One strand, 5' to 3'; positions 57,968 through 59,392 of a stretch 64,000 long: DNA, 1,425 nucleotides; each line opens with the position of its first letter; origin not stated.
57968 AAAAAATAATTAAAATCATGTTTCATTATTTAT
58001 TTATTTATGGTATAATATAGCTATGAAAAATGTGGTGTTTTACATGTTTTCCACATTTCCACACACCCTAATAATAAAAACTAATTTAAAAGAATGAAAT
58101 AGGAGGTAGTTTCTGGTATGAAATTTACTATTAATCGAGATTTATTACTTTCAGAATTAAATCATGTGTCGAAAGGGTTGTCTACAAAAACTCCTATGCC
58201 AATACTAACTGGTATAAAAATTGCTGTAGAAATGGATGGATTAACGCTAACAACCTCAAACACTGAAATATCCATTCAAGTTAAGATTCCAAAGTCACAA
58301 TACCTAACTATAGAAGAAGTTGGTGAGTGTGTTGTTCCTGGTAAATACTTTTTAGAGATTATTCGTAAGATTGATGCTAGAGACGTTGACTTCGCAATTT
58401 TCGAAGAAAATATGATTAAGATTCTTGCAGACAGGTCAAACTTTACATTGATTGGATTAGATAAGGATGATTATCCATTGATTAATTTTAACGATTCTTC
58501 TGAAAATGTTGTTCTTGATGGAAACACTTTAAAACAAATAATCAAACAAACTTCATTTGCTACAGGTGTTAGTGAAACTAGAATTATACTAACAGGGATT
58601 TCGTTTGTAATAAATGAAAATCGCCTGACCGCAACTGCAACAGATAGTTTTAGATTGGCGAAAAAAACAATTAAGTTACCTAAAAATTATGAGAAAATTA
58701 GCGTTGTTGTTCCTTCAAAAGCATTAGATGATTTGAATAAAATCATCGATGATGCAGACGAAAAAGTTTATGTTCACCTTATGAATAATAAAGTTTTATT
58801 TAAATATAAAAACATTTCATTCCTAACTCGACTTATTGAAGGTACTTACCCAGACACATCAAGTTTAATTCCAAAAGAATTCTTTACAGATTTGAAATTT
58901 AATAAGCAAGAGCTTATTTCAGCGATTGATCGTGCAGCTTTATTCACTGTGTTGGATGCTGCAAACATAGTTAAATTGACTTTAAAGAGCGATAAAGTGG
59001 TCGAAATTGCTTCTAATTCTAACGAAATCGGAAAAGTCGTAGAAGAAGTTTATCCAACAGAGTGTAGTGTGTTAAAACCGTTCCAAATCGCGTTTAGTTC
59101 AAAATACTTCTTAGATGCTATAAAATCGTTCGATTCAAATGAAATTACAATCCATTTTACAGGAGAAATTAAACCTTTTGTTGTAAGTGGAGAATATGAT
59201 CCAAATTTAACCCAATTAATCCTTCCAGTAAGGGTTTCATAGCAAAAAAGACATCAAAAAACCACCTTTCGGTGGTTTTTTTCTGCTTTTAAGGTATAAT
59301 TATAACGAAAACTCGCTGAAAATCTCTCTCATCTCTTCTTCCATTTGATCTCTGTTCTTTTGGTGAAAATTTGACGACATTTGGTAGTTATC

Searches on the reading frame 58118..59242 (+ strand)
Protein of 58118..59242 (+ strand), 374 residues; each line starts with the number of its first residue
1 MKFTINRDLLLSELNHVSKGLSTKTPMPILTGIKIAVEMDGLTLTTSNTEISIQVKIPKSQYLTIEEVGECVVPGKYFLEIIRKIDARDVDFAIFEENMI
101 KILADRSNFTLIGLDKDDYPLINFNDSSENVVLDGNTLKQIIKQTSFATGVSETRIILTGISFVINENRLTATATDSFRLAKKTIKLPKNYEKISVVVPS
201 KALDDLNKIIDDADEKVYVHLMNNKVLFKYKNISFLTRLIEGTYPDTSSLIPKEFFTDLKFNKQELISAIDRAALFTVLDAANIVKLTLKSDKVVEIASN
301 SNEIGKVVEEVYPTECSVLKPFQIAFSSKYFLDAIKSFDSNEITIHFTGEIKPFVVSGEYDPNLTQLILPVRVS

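Call 58: search_protein_families(library=pfam, proteins=[window:58118-59242:+], max_evalue=0.0001)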
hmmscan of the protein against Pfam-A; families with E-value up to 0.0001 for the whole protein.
window:58118-59242:+ (374 aa): 3 families
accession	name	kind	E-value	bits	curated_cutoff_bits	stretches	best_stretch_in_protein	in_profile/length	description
PF00712.24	DNA_pol3_beta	-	1.9e-39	135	24.4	1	1-122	1-119/120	DNA polymerase III beta subunit, N-terminal domain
PF02767.21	DNA_pol3_beta_2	-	1.3e-38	132.2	27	1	133-246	2-116/116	DNA polymerase III beta subunit, central domain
PF02768.20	DNA_pol3_beta_3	-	2.8e-29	101.8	27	1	249-372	2-121/121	DNA polymerase III beta subunit, C-terminal domain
